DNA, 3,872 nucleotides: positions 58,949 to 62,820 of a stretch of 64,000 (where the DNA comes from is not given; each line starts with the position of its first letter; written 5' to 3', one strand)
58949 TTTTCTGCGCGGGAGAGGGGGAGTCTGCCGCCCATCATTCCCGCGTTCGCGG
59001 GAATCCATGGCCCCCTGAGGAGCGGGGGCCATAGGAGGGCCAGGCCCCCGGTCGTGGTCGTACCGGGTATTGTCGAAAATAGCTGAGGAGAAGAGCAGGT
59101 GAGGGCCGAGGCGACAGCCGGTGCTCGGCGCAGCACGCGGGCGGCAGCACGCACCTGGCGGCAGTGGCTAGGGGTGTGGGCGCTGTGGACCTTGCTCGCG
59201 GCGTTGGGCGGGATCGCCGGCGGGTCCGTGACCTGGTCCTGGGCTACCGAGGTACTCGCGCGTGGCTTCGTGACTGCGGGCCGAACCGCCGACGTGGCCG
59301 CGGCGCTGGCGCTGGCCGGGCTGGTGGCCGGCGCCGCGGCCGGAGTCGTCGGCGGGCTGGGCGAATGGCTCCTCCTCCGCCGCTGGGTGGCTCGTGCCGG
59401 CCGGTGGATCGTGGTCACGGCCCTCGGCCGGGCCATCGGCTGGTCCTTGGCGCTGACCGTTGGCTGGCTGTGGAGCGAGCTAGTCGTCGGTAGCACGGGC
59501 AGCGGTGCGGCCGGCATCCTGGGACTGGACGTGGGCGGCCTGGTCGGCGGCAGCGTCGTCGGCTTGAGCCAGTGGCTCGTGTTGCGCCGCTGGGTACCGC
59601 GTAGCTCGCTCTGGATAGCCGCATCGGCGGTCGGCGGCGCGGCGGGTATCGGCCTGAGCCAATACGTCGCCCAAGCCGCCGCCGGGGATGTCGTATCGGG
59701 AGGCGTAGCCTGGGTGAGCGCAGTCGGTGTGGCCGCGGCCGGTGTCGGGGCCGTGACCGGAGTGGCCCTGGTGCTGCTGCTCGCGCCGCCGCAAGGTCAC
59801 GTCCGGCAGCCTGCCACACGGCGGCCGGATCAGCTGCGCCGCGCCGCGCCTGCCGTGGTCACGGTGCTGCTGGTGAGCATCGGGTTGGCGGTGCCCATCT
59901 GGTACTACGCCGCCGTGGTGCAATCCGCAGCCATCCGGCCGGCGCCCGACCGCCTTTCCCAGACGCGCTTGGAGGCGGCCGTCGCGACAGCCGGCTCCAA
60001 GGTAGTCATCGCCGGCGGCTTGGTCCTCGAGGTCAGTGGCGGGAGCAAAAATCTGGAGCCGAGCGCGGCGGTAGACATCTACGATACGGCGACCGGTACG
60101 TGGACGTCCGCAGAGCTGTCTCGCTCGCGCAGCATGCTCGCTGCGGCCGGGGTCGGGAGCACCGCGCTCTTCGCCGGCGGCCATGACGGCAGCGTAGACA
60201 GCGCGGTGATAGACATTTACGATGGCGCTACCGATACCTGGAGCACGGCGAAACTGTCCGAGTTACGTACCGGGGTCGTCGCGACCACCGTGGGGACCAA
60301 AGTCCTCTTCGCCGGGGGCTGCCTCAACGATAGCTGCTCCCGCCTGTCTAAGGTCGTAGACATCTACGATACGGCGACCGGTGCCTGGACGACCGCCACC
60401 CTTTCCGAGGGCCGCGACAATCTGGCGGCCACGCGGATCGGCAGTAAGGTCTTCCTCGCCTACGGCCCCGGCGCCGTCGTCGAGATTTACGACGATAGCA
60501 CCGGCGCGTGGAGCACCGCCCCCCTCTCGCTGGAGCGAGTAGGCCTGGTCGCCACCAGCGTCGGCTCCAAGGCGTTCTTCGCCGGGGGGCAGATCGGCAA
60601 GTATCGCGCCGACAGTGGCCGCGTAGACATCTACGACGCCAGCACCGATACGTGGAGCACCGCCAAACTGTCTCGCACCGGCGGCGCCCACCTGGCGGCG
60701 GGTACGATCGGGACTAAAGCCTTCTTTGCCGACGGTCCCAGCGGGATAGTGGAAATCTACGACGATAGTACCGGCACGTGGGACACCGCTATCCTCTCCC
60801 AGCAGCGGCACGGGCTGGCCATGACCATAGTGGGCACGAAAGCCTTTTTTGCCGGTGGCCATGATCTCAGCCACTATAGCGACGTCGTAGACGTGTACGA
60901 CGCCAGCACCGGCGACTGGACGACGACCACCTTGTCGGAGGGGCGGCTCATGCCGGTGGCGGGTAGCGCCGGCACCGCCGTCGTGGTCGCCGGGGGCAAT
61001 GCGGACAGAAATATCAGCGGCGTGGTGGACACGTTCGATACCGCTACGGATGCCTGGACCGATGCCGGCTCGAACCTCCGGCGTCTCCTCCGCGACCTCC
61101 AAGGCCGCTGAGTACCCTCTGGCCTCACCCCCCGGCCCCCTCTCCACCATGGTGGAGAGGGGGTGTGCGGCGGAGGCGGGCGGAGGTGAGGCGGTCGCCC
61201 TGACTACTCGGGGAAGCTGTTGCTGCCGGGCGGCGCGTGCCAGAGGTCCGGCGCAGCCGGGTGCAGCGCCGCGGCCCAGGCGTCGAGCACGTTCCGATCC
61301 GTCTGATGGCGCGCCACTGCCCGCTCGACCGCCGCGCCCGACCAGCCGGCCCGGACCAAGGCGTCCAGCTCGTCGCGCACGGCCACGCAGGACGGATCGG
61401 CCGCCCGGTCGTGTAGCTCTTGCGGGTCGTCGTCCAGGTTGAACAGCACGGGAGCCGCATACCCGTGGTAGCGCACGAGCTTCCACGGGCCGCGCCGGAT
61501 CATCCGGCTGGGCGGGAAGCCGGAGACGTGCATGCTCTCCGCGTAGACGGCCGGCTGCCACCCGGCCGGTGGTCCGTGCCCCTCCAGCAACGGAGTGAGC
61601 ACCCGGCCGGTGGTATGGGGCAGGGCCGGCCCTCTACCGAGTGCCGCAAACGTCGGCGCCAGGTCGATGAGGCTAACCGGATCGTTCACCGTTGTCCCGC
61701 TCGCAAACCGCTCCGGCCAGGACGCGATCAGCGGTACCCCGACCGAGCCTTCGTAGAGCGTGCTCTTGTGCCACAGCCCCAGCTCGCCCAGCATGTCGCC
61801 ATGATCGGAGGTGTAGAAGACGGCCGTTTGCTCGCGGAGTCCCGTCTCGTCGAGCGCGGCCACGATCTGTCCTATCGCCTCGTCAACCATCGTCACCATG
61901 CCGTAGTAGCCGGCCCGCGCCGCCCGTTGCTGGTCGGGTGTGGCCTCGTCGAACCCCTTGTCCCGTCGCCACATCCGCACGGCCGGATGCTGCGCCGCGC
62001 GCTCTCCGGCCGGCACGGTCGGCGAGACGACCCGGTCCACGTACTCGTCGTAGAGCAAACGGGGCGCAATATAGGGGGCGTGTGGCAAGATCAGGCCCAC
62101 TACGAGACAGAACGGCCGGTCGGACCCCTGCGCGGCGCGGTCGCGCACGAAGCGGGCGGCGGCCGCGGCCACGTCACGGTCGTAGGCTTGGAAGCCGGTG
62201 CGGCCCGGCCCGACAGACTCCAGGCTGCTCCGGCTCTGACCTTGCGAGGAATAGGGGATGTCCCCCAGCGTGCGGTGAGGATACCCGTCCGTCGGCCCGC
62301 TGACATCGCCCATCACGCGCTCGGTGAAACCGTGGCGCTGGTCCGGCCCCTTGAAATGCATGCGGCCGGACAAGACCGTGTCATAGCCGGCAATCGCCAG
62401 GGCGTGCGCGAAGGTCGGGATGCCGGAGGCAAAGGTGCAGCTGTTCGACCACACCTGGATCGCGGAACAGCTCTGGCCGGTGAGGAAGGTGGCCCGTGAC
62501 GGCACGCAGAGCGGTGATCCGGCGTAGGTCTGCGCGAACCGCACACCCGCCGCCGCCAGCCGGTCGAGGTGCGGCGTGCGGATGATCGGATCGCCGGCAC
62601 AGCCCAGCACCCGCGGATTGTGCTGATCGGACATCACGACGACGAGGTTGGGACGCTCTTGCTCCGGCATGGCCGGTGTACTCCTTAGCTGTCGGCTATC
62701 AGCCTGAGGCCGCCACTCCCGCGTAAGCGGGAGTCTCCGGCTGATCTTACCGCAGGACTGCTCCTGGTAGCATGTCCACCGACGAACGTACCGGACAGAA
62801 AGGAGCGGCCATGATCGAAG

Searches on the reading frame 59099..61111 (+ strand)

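Call 23: search_protein_families(library=pfam, proteins=[window:59099-61111:+], max_evalue=0.001)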
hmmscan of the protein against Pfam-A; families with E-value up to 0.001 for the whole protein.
window:59099-61111:+ (670 aa): 7 families
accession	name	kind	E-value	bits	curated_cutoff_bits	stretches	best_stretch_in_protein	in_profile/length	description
PF01344.31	Kelch_1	-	2.7e-29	100.7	20.1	1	390-433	2-42/46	Kelch motif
PF24681.1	Kelch_KLHDC2_KLHL20_DRC7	-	2.2e-18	66.8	50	2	295-441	4-156/221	KLHDC2/KLHL20/DRC7 Kelch-repeats domain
PF25210.1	Kelch_FKB95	-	4.6e-18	66.2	70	0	352-454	41-147/268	FKB95, Kelch-repeats domain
PF07646.21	Kelch_2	-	3.7e-13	49.1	21.3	0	570-611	2-45/48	Kelch motif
PF13964.12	Kelch_6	-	8.3e-10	38.8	25.3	0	295-337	7-42/50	Kelch motif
PF24981.1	Beta-prop_ATRN-LZTR1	-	1.9e-08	34.4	50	0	553-654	19-136/289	Attractin/LZTR1 beta-propeller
PF13418.12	Kelch_4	-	2.1e-08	34.4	21.6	0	573-610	5-44/49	Galactose oxidase, central domain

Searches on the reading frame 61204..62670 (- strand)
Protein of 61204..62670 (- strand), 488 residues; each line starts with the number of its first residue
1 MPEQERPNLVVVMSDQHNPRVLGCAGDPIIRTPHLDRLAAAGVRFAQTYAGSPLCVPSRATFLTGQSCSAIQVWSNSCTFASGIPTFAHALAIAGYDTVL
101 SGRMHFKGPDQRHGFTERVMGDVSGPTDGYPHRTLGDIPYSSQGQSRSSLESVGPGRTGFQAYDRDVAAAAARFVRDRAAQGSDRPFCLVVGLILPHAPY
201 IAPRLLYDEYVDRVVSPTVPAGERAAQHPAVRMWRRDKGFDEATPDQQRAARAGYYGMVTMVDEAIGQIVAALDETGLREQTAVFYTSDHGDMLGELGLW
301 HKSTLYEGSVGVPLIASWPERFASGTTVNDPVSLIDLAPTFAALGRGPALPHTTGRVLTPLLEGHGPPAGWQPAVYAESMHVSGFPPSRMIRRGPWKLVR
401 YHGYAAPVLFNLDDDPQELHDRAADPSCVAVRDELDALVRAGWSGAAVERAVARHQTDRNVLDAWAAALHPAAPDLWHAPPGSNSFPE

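Call 68: search_protein_families(library=pfam, proteins=[window:61204-62670:-], max_evalue=0.0001)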
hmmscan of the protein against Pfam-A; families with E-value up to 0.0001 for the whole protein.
window:61204-62670:- (488 aa): 3 families
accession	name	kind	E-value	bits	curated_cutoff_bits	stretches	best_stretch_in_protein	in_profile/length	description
PF00884.28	Sulfatase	-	1.9e-46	159.2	25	1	7-344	1-298/301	Sulfatase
PF16347.10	SGSH_C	-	1.3e-15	58.3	29.3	1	295-437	1-146/154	N-sulphoglucosamine sulphohydrolase, C-terminal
PF01663.27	Phosphodiest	-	9e-10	39.1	23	1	258-291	187-220/342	Type I phosphodiesterase / nucleotide pyrophosphatase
